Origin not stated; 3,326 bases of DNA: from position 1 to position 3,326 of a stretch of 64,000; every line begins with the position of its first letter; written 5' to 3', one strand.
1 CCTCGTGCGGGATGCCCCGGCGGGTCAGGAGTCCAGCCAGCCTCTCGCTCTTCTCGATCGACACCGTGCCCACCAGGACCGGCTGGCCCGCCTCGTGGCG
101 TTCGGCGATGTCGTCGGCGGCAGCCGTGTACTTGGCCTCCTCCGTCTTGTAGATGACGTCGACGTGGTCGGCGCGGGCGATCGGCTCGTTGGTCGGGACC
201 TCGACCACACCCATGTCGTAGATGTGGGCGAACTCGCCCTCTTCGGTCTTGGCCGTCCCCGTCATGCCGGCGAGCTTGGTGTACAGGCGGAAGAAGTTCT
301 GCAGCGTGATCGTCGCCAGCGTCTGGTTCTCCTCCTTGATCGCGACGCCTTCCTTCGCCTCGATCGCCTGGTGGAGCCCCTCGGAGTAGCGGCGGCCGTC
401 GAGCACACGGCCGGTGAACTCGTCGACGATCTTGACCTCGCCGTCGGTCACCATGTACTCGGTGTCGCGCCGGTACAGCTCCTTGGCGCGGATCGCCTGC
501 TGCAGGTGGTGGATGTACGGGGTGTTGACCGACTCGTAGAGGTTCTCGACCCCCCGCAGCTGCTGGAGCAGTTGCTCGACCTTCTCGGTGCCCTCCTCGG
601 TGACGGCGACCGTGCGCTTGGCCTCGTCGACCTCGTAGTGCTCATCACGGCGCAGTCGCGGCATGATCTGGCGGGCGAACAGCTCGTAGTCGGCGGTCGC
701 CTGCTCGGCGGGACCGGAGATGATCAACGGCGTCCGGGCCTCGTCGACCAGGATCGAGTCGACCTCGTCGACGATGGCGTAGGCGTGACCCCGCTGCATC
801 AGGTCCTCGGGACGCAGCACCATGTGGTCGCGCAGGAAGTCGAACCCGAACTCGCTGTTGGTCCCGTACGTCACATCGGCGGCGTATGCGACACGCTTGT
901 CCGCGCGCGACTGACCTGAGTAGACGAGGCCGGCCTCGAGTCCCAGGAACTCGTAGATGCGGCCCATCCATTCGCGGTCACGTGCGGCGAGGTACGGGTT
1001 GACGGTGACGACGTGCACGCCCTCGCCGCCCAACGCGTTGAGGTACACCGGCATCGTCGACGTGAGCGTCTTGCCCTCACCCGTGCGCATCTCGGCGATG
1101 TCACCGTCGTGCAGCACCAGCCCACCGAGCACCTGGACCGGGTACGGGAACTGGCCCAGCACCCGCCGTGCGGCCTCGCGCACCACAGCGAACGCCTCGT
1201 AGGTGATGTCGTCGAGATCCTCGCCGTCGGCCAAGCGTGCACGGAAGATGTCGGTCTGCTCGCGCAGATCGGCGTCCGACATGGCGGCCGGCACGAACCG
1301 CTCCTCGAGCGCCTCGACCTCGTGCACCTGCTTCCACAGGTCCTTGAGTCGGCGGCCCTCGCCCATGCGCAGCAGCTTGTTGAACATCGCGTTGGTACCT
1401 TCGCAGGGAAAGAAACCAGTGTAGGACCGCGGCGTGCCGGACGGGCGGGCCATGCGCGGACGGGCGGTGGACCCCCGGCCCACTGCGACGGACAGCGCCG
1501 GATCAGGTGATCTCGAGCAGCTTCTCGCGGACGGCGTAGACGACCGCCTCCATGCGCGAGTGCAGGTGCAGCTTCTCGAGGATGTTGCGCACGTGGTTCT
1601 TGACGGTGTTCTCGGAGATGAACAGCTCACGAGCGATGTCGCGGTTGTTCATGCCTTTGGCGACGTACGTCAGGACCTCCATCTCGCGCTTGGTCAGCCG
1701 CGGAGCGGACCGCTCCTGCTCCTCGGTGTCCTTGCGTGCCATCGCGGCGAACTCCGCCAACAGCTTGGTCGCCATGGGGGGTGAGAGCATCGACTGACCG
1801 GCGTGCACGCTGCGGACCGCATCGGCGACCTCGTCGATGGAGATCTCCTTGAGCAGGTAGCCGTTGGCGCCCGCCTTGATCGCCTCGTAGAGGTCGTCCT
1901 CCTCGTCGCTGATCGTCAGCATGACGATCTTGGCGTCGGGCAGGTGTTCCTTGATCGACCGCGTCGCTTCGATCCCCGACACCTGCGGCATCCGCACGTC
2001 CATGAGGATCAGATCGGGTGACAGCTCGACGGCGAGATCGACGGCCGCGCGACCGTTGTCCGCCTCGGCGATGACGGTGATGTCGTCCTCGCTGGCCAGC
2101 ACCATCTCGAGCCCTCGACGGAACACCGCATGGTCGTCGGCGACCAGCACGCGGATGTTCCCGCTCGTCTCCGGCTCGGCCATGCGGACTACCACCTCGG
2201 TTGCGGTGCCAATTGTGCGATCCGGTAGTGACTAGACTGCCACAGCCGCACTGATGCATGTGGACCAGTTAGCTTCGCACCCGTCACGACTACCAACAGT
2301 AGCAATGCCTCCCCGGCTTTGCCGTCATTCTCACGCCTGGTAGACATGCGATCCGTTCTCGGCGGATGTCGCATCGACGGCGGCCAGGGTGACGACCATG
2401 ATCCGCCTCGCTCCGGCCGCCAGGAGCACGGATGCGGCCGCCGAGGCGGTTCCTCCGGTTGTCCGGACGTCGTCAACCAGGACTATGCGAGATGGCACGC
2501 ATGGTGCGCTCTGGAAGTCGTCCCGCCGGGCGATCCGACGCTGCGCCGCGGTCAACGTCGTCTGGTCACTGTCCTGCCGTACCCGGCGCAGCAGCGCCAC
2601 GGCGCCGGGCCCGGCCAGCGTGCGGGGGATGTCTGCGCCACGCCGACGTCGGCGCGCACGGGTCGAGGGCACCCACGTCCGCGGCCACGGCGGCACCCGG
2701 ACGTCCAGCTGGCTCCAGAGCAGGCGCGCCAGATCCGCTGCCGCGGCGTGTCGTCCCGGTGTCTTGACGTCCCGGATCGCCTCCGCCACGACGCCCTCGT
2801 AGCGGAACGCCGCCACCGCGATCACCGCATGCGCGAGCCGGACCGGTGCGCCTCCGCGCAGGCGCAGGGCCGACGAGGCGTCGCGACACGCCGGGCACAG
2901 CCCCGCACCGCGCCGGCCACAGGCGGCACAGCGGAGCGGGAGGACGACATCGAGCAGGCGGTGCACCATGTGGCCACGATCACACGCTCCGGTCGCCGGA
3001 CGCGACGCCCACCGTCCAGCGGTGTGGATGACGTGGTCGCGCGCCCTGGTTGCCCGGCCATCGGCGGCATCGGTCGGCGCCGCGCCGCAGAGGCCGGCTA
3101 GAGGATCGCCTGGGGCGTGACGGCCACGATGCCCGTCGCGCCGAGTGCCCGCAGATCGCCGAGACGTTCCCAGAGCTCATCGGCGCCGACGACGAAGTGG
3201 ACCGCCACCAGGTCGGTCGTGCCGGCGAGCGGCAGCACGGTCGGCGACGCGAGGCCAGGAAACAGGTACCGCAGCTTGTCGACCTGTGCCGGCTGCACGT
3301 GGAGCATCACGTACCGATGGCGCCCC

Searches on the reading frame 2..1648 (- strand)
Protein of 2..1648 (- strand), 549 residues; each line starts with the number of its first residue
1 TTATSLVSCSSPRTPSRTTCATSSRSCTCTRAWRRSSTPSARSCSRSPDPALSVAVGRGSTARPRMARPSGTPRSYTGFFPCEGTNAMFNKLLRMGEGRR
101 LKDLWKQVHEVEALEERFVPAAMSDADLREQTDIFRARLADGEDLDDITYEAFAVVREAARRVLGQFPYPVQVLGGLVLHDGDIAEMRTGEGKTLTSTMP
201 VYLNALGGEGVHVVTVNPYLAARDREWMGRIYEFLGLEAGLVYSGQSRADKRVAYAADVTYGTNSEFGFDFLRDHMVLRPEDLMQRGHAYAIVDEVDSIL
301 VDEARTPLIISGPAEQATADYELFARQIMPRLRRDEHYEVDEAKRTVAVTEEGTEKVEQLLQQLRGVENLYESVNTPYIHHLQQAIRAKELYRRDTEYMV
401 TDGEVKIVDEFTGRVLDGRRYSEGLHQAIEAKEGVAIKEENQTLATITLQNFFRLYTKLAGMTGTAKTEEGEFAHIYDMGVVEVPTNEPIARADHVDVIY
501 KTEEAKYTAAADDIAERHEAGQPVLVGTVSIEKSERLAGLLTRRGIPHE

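Call 6: search_protein_families(library=pfam, proteins=[window:2-1648:-], max_evalue=0.001)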
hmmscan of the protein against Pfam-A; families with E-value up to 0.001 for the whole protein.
window:2-1648:- (549 aa): 4 families
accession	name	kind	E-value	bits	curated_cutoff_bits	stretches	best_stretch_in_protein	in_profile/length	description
PF07517.20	SecA_DEAD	-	6.9e-119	396.8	24.6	1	91-473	3-289/290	SecA DEAD-like domain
PF01043.26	SecA_PP_bind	-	8.4e-39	133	23.5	1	325-430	9-110/110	SecA preprotein cross-linking domain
PF21090.3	P-loop_SecA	-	8.1e-19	68.5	27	1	489-549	1-61/205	SecA P-loop domain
PF00270.35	DEAD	-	7.7e-05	22.9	26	1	184-303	18-133/167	DEAD/DEAH box helicase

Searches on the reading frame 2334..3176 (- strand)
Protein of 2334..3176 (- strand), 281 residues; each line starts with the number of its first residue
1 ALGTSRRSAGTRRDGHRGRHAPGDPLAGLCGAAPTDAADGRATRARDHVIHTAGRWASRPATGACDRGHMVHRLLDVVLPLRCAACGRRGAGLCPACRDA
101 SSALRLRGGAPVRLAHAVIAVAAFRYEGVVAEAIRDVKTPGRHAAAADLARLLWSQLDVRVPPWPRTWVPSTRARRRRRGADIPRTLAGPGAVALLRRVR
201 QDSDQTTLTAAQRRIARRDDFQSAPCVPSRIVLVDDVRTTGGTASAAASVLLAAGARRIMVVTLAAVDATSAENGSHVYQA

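Call 33: search_protein_families(library=pfam, proteins=[window:2334-3176:-], max_evalue=0.01)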
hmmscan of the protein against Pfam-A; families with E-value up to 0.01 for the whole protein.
window:2334-3176:- (281 aa): 3 families
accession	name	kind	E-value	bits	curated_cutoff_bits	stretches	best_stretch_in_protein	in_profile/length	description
PF18912.6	DZR_2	-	4.5e-05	23.6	27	1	74-100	1-30/56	Double zinc ribbon domain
PF00156.33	Pribosyltran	-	6.4e-05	22.8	26.3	1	229-273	88-132/158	Phosphoribosyl transferase domain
PF14681.12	UPRTase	-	0.0088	16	27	0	229-266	121-160/206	Uracil phosphoribosyltransferase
